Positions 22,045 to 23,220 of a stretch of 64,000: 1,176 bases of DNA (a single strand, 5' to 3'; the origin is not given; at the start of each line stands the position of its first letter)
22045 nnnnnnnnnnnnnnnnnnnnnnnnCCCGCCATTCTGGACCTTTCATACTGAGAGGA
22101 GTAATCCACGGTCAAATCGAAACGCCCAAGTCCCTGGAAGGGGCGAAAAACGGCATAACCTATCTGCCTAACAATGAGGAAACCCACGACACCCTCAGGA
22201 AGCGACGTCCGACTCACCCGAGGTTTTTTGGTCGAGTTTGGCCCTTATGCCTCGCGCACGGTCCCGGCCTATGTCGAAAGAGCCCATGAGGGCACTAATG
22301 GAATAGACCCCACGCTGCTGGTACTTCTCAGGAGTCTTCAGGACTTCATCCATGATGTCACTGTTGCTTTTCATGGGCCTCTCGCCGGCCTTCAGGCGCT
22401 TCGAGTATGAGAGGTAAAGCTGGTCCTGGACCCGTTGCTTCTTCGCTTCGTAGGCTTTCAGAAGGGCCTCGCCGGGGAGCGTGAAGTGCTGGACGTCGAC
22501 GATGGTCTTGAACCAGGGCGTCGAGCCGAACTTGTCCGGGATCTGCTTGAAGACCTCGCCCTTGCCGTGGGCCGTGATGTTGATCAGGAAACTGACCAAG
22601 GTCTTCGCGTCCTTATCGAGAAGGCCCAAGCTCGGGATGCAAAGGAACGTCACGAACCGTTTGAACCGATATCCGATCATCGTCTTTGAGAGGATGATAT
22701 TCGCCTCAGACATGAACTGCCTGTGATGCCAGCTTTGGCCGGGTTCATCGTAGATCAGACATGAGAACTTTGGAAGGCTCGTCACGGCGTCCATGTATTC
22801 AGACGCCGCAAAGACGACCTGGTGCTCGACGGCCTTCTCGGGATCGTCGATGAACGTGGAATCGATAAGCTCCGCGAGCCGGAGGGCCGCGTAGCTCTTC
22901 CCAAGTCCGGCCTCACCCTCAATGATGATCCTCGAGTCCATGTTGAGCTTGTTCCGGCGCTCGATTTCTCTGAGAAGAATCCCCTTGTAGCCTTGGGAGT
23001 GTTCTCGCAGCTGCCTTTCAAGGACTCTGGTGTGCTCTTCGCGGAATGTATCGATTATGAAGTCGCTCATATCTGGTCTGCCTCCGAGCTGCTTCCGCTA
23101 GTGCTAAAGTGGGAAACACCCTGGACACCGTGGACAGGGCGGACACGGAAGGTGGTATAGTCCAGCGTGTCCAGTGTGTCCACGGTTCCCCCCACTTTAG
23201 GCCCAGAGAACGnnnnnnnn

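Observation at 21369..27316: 5.9-kb integrated element that replaced the 3' end of osmC; 13-bp att duplication preserves the ancestral gene tail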

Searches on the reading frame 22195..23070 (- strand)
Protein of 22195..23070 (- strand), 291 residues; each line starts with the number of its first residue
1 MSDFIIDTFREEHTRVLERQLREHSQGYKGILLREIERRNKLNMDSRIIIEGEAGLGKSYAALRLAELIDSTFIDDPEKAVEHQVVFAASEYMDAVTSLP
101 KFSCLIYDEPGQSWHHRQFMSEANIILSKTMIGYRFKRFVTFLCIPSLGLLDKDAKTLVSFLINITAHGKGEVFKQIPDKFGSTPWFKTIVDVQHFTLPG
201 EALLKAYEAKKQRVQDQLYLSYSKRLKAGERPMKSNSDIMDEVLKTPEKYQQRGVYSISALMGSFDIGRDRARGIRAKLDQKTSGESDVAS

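Call 5: search_protein_families(library=pfam, proteins=[window:22195-23070:-], max_evalue=0.01)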
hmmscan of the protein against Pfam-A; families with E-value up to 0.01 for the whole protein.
window:22195-23070:- (291 aa): 0 families

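Call 19: search_protein_families(library=phrogs, proteins=[window:22195-23070:-], max_evalue=0.01)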
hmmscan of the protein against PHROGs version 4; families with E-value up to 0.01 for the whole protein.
window:22195-23070:- (291 aa): 1 family
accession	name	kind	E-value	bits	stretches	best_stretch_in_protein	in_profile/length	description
phrog_5484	-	DNA, RNA and nucleotide metabolism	4.6e-07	30.7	1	30-231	13-219/239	DnaA-like replication initiation protein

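Call 20: search_protein_families(library=ncbifam, proteins=[window:22195-23070:-], max_evalue=0.01)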
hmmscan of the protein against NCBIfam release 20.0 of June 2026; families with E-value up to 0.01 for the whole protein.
window:22195-23070:- (291 aa): 0 families

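Call 35: search_solved_structures(query=window:22195-23070:-, max_evalue=1, show_alignments=1)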
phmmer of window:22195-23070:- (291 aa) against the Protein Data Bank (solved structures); distinct sequences matched with E-value up to 1: 0.

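Call 36: find_homologous_proteins(query=window:22195-23070:-)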
Query window:22195-23070:- (291 aa): 39 proteins with E <= 0.001 among 1674 candidates.
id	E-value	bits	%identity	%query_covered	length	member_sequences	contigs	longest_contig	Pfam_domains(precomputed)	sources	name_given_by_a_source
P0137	4.2e-188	641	100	100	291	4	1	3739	-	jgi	jgi:hypothetical protein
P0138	6.8e-104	365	66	86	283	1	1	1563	-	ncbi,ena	-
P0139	6.9e-104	365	66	86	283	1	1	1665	-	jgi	-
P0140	9.0e-103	361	61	91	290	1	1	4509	-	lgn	-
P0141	5.4e-102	359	58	97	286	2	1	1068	-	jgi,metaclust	metaclust:\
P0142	9.9e-102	358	60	93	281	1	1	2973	-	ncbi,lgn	-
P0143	7.5e-101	355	62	90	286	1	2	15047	-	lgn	-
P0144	3.8e-100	353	58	92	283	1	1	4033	-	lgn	-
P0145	1.2e-99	351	65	82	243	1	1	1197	-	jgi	jgi:hypothetical protein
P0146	1.3e-99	351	58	92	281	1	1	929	-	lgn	-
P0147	8.2e-98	345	64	85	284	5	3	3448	-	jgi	-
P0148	2.0e-97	344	65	82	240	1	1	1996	-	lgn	-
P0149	1.2e-96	341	64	82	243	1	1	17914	-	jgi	jgi:hypothetical protein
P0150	1.9e-96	341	58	95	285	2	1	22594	-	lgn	-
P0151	2.0e-95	337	66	82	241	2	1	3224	-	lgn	-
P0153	3.7e-95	336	66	81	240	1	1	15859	-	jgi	jgi:hypothetical protein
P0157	1.4e-82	295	49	94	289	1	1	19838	-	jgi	-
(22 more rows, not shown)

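Call 39: find_encoding_contigs(protein=P0150, flank=10000, max_places=1)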
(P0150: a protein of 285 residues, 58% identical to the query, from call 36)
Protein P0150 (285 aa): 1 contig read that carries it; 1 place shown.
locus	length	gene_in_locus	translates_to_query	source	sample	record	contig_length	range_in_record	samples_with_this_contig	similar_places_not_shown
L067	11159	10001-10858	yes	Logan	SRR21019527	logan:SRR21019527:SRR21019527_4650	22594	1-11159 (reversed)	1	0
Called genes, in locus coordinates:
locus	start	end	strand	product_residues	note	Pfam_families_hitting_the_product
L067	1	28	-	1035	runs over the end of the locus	-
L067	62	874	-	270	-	-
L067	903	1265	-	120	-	-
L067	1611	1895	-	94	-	-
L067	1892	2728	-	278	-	-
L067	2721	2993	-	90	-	-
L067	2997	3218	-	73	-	-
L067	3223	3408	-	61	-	-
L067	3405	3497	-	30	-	-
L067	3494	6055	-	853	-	-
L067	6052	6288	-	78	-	-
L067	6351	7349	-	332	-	-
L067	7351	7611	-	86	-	-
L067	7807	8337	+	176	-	-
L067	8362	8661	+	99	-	-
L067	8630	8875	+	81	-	-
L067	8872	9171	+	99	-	-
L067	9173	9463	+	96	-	-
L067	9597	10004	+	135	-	-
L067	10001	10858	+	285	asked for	-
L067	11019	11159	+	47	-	?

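Call 40: find_encoding_contigs(protein=P0143, flank=10000, max_places=1)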
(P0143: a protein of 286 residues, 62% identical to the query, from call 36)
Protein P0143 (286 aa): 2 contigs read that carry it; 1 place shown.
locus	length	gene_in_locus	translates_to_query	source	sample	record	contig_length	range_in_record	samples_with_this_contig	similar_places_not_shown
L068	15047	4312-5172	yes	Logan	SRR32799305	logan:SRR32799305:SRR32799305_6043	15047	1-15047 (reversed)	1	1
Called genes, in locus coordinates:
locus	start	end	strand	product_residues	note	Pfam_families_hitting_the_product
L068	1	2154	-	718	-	?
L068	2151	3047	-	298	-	-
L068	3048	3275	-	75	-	-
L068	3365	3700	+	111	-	-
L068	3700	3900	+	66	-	-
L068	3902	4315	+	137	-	-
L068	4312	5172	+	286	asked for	-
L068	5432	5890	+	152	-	-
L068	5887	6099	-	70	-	-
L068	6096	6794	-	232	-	-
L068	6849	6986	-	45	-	-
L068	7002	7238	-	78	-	-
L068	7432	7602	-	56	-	-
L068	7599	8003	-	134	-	-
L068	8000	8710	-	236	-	-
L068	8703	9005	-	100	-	-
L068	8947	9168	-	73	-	-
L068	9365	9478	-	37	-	-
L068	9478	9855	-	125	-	-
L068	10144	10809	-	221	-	-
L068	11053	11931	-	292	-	PF13385:Laminin_G_3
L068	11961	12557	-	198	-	-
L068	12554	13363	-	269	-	-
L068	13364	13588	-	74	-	-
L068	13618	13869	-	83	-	-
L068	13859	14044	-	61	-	-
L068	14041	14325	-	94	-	-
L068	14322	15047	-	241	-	?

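Call 41: find_encoding_contigs(protein=P0157, flank=10000, max_places=1)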
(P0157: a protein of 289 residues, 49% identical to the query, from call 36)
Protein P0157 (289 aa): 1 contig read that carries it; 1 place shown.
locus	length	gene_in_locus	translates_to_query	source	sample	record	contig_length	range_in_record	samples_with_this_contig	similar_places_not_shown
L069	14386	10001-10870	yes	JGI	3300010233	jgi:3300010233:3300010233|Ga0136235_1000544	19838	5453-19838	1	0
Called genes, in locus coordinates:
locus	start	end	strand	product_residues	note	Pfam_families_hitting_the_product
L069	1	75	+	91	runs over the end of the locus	-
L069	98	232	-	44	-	-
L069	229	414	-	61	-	-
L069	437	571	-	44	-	-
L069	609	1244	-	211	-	-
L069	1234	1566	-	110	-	PF14947:HTH_45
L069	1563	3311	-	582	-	-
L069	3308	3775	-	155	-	-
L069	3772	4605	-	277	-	-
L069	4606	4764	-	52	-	-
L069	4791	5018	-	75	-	-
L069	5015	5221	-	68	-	-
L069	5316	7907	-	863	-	-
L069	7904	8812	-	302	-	-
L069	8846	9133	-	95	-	-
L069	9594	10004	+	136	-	-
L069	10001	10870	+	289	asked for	-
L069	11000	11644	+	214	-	-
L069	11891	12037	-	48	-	-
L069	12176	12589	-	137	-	-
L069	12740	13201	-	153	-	PF13392:HNH_3 (weak)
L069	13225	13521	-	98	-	-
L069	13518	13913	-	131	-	-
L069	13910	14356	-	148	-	-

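Call 47: search_protein_families(library=phrogs, proteins=[L069:5316-7907:-, L069:1563-3311:-, L069:7904-8812:-, L069:3772-4605:-, L069:609-1244:-, L069:9594-10004:+, L067:3494-6055:-, L067:6351-7349:-, L067:1892-2728:-, L067:62-874:-], max_evalue=0.1)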
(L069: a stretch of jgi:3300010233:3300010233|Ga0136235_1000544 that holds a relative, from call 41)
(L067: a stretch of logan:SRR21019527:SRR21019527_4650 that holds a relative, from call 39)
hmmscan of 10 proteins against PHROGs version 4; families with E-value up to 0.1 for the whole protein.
L069:5316-7907:- (863 aa): 0 families

L069:1563-3311:- (582 aa): 0 families

L069:7904-8812:- (302 aa): 0 families

L069:3772-4605:- (277 aa): 0 families

L069:609-1244:- (211 aa): 0 families

L069:9594-10004:+ (136 aa): 0 families

L067:3494-6055:- (853 aa): 0 families

L067:6351-7349:- (332 aa): 0 families

L067:1892-2728:- (278 aa): 0 families

L067:62-874:- (270 aa): 1 family
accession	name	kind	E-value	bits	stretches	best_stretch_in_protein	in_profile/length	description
phrog_22252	-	unknown function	0.037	15.1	1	155-201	20-66/78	-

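Call 57: predict_structure(alignment_id=A1)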
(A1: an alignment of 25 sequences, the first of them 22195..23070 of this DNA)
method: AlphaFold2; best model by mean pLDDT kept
length: 291 residues; sequences in the alignment: 25
mean_pLDDT: 84.3   pTM: 0.70
mean pLDDT of the five models: 84.3, 83.1, 82.0, 81.5, 80.9
residues with pLDDT >= 90: 155; 70-90: 91; 50-70: 32; < 50: 13
segments of 3 or more residues with pLDDT < 50: 24-28, 287-291
pLDDT, mean of each block of 10 residues (from residue 1): 74 69 51 92 93 90 96 97 93 90 91 66 75 69 88 84 93 85 76 92 97 88 79 84 94 92 92 94 64 37
secondary structure, 60 per line:
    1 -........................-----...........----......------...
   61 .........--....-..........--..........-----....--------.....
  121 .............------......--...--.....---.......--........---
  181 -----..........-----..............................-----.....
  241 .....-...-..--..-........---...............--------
elements in order: H2-25 H31-41 E46-51 H58-69 H72-75 H77-84 H89-98 E104-107 H116-133 E140-145 H153-157 E161-167 E170-177 E186-195 H201-230 H236-245 H258-265 H269-283

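Call 59: fold_search(model_id=the predicted structure, library=pdb)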
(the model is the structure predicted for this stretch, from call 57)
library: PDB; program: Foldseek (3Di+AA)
matches with E <= 10: 1166; with E <= 0.001: 3
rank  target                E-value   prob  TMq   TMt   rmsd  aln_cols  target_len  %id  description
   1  2r2a_A                3.1e-04  1.00  0.33  0.48   8.6       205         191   16  Crystal structure of N-terminal domain of zonular occludens toxin from Neisseria meningitidis (released 2007-09-04)
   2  2r2a_B                3.8e-04  1.00  0.29  0.41   8.9       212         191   15  Crystal structure of N-terminal domain of zonular occludens toxin from Neisseria meningitidis (released 2007-09-04)
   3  6vvo_C                6.1e-04  1.00  0.32  0.30   5.1       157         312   13  Structure of the human clamp loader (Replication Factor C, RFC) bound to the sliding clamp (Proliferating Cell Nuclear (released 2020-02-26)
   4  7tib_C                2.6e-03  1.00  0.31  0.28   4.6       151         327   13  Structure of the yeast clamp loader (Replication Factor C RFC) bound to the open sliding clamp (Proliferating Cell Nuc (released 2022-02-16)
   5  8olx_A                2.6e-03  0.89  0.27  0.10  15.8       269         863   12  MutSbeta bound to (CAG)2 DNA (canonical form) (released 2023-05-24)
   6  8uii_C                3.0e-03  0.99  0.29  0.27   5.5       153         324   13  Cryo-EM map of human clamp-clamp loader ATAD5-RFC-closed PCNA complex in intermediate state 1 (released 2024-05-29)
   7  8ouy_D                3.1e-03  0.99  0.31  0.37   6.5       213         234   13  Human RAD51B-RAD51C-RAD51D-XRCC2 (BCDX2) complex, 3.4 A resolution (released 2023-06-21)
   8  8rb2_A                3.5e-03  0.72  0.26  0.10  16.7       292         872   13  The crystal structure of DNA-bound human MutSbeta (MSH2_E749A/MSH3_E976A) in the canonical mismatch bound conformation (released 2025-06-11)
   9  8thb_C                3.8e-03  0.96  0.31  0.29  15.9       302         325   10  Structure of the Saccharomyces cerevisiae PCNA clamp unloader Elg1-RFC complex (released 2024-05-22)
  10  7thj_D                4.0e-03  0.77  0.26  0.24  19.3       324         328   10  Structure of the yeast clamp loader (Replication Factor C RFC) bound to the sliding clamp (Proliferating Cell Nuclear  (released 2022-02-16)
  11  7z6h_F                4.3e-03  0.97  0.31  0.29  17.9       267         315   13  Structure of DNA-bound human RAD17-RFC clamp loader and 9-1-1 checkpoint clamp (released 2022-05-04)
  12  7ste_C                4.3e-03  0.94  0.32  0.29  15.3       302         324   10  Rad24-RFC ADP state (released 2022-04-06)
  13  7thj_C                4.3e-03  0.87  0.29  0.26  17.2       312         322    9  Structure of the yeast clamp loader (Replication Factor C RFC) bound to the sliding clamp (Proliferating Cell Nuclear  (released 2022-02-16)
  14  4nmn_B                4.3e-03  0.75  0.23  0.18  10.5       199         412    8  Aquifex aeolicus replicative helicase (DnaB) complexed with ADP, at 3.3 resolution (released 2014-01-29)
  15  6t8b_D                4.3e-03  0.69  0.22  0.17  12.8       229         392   11  FtsK motor domain with dsDNA, translocating state (released 2019-11-20)
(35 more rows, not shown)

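Call 64: fold_search(model_id=the predicted structure, library=viral)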
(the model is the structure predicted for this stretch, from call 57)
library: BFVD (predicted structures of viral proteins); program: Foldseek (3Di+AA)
matches with E <= 10: 1091; with E <= 0.001: 63
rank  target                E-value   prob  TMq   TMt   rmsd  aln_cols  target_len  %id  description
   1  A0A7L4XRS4            1.2e-09  1.00  0.54  0.55  10.4       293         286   14  (no name in the UniProt tables at hand)
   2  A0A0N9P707            4.4e-08  1.00  0.45  0.43   4.3       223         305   17  (no name in the UniProt tables at hand)
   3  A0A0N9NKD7            8.1e-08  1.00  0.41  0.49   6.1       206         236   16  (no name in the UniProt tables at hand)
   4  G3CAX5                4.7e-07  1.00  0.53  0.53   6.3       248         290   15  (no name in the UniProt tables at hand)
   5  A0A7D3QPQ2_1          2.6e-06  1.00  0.37  0.13  26.2       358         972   11  (no name in the UniProt tables at hand)
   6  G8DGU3                6.8e-06  1.00  0.34  0.35  13.2       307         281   12  (no name in the UniProt tables at hand)
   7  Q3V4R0                7.7e-06  1.00  0.46  0.47   4.8       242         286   14  Uncharacterized protein ORF286 [Acidianus two-tailed virus]
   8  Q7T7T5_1              1.2e-05  1.00  0.32  0.09  28.5       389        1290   13  Polyprotein [Heterosigma akashiwo RNA virus (strain SOG263)]
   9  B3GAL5                1.4e-05  1.00  0.36  0.51  10.4       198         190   16  AMDV2_16 [uncultured virus]
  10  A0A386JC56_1          1.5e-05  1.00  0.30  0.09  26.8       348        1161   11  Genome polyprotein (Fragment) [Marine RNA virus BC-6]
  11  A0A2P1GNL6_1          2.9e-05  1.00  0.33  0.14  17.7       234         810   12  Polyprotein (Fragment) [Beihai wrasse picornavirus]
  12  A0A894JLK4            3.7e-05  1.00  0.30  0.40   8.7       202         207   12  (no name in the UniProt tables at hand)
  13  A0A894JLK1            3.9e-05  1.00  0.27  0.29  11.7       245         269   12  (no name in the UniProt tables at hand)
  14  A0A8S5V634            5.3e-05  1.00  0.33  0.45   6.8       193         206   14  Zonular occludens toxin [Inoviridae sp. ctDDr4]
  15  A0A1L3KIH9            5.3e-05  1.00  0.34  0.14  10.5       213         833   14  (no name in the UniProt tables at hand)
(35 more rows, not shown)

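Call 72: search_protein_families(library=pfam, proteins=[L069:11000-11644:+], max_evalue=0.01)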
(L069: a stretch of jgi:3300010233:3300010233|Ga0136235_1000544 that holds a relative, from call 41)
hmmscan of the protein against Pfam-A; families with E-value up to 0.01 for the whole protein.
L069:11000-11644:+ (214 aa): 1 family
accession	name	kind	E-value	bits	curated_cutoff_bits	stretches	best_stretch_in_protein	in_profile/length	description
PF00589.27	Phage_integrase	-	0.00016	21.9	27.1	1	42-166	13-140/172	Phage integrase family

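Call 85: search_dna_similar(query=window:22195-23070:-, collection=phages, mode=protein, max_evalue=0.001, max_rows=15)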
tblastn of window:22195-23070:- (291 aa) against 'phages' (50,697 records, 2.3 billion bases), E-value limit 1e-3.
Records with a match: 1; places in all: 1; records where one place covers at least 80% of the query: 0.
Best place of each record, by identity: <60% 1.
By first word of the organism name: Haloferax 1.
By host as written in the record: Haloferax sp. Atlit 48N 1.
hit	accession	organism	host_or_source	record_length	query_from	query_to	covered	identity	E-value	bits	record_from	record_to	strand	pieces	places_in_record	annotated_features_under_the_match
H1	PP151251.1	Haloferax phage LSV-48N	Haloferax sp. Atlit 48N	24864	31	242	73%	25.6%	2e-10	67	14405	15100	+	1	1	DnaA-like replication initiation protein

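Call 88: get_annotated_region(hit=H1, flank=12000)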
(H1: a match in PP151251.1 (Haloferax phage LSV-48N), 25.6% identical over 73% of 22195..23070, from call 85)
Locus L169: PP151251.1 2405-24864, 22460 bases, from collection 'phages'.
description: Haloferax phage LSV-48N, complete genome.
organism: Haloferax phage LSV-48N (NCBI taxid 3129752)
taxonomy: Viruses
host: Haloferax sp. Atlit 48N; source: Atlit tide pools; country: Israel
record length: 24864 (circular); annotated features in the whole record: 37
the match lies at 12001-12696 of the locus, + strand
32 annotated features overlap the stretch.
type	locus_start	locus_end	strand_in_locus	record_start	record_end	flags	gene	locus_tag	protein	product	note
CDS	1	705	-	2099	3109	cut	-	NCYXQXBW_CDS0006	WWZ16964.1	hypothetical protein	-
CDS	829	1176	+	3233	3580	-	-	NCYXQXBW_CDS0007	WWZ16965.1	hypothetical protein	-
CDS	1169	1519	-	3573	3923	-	-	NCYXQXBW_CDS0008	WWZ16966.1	hypothetical protein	-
CDS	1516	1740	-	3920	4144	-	-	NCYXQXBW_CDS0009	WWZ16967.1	hypothetical protein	-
CDS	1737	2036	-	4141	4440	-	-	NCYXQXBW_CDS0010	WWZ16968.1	hypothetical protein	-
CDS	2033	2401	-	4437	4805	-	-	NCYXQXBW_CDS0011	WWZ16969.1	hypothetical protein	-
CDS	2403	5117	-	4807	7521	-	-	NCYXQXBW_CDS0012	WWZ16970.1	hypothetical protein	-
CDS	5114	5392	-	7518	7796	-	-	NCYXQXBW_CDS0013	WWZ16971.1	hypothetical protein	-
CDS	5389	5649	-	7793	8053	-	-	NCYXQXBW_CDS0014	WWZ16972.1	hypothetical protein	-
CDS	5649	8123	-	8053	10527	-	-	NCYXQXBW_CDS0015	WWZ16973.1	hypothetical protein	-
CDS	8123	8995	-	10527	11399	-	-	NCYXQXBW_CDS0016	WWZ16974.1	hypothetical protein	-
CDS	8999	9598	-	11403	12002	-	-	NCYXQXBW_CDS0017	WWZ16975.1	hypothetical protein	-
CDS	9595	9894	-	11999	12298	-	-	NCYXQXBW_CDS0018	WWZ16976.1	hypothetical protein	-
CDS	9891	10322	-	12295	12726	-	-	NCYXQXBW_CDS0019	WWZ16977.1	major tail protein with Ig-like domain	-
CDS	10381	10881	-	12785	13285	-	-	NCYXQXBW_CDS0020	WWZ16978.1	hypothetical protein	-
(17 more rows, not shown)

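Call 100: find_encoding_contigs(protein=P0153, flank=10000, max_places=1)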
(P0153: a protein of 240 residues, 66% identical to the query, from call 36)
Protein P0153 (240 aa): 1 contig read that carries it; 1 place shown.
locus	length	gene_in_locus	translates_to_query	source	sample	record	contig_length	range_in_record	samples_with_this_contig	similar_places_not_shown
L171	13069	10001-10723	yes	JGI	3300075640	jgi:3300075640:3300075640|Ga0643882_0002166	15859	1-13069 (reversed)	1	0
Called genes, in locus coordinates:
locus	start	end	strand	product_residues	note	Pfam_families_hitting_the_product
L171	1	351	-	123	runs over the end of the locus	PF14947:HTH_45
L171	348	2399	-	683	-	-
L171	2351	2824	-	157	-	-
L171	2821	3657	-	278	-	-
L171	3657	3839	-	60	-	-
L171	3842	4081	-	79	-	-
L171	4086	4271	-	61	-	-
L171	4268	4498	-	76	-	-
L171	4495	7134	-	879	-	-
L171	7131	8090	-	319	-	-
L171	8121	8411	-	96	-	-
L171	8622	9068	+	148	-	-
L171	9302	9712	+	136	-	-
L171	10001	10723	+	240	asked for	-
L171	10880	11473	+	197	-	PF00589:Phage_integrase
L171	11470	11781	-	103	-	PF14947:HTH_45 (weak)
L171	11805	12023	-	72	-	-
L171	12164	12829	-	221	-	PF13392:HNH_3 (weak)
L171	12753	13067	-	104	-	?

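Call 101: find_encoding_contigs(protein=P0149, flank=10000, max_places=1)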
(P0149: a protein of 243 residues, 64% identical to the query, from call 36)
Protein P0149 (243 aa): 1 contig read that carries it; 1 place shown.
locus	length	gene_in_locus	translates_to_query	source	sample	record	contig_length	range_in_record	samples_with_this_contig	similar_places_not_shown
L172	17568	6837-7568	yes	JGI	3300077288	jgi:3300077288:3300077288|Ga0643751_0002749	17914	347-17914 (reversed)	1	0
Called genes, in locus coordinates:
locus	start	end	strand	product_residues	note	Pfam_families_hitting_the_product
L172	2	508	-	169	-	?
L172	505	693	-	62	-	-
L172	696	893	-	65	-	-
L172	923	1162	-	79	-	-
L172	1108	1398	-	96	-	-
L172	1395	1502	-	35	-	-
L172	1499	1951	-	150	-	PF13392:HNH_3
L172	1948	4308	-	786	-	-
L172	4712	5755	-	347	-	-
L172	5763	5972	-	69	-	-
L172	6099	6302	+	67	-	-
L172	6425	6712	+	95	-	-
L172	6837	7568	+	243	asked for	-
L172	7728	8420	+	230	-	-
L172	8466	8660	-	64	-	-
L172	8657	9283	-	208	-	-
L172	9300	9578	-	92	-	-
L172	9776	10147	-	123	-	-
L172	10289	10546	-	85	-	-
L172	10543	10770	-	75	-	-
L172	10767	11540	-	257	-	-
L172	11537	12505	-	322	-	PF14236:DruA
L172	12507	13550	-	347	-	PF01555:N6_N4_Mtase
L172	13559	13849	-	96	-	-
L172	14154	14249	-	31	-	-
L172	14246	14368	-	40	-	-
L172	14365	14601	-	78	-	-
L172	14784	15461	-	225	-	-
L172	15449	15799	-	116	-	-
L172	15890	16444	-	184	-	-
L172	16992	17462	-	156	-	-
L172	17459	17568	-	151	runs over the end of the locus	?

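Call 107: find_related_loci(query=A1, collection=viral_contigs, flank=10000)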
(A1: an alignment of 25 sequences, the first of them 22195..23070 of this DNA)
Query A1 (291 aa) in viral_contigs; peptide patterns used: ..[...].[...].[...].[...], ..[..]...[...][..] (x = any residue, [..] = any of these).
39 stretches matched a pattern, but none encodes a relative of the query by tblastn (E <= 1e-3).
